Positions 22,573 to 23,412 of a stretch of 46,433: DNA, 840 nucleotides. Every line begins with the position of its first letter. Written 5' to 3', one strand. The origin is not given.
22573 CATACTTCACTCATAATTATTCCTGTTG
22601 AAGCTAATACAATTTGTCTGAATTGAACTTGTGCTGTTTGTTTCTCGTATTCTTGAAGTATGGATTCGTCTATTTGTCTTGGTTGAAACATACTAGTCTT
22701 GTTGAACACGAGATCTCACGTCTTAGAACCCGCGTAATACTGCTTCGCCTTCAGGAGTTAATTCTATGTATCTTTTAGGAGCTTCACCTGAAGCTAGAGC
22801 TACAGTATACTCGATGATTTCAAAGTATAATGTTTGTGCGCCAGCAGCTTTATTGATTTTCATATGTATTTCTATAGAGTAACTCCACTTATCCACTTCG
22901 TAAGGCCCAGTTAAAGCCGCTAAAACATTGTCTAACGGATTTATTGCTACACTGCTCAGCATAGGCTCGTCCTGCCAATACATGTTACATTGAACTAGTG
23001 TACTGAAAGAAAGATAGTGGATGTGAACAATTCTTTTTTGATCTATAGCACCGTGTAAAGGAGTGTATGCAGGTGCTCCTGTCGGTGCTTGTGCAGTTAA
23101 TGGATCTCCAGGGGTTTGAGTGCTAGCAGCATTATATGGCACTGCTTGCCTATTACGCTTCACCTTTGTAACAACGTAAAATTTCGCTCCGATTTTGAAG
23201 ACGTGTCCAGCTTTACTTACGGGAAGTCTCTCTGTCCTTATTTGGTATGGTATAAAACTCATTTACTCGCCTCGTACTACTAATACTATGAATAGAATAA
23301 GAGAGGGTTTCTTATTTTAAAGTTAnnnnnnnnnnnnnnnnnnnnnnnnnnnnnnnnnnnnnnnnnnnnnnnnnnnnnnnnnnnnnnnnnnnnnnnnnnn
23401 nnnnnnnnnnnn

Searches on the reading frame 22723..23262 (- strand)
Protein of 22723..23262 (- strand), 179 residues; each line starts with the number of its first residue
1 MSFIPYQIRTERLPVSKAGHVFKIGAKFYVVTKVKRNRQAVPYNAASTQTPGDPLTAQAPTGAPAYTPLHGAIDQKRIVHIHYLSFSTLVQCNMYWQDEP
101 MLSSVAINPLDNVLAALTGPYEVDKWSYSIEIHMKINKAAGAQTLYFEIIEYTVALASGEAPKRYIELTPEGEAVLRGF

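Call 5: search_protein_families(library=pfam, max_evalue=1, proteins=[window:22723-23262:-])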
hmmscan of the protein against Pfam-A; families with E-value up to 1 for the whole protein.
window:22723-23262:- (179 aa): 0 families

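Call 6: search_protein_families(library=phrogs, max_evalue=1, proteins=[window:22723-23262:-])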
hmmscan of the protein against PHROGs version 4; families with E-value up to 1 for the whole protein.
window:22723-23262:- (179 aa): 0 families

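Call 47: search_solved_structures(query=A2, max_evalue=10)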
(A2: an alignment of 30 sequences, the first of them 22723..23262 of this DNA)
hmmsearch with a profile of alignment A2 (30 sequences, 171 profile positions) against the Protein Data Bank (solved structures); distinct sequences matched with E-value up to 10: 1.
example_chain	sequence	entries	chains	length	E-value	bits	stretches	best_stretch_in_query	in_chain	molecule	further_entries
2pww_A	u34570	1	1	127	0.66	12.7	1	90-151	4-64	Uncharacterized protein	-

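Call 69: search_dna_similar(query=window:22723-23262:-, collection=phages, mode=protein, max_evalue=0.01)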
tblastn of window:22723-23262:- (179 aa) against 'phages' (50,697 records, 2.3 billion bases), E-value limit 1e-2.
No match.

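Call 74: find_related_loci(query=A2, collection=viral_contigs, flank=8000)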
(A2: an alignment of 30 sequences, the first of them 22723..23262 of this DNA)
Query A2 (179 aa) in viral_contigs; peptide patterns used: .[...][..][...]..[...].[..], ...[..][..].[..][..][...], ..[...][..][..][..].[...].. (x = any residue, [..] = any of these).
169 stretches matched a pattern, but none encodes a relative of the query by tblastn (E <= 1e-3).

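Call 84: search_protein_families(library=ncbifam, max_evalue=0.01, proteins=[window:22723-23262:-])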
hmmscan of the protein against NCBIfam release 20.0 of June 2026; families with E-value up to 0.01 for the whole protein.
window:22723-23262:- (179 aa): 0 families
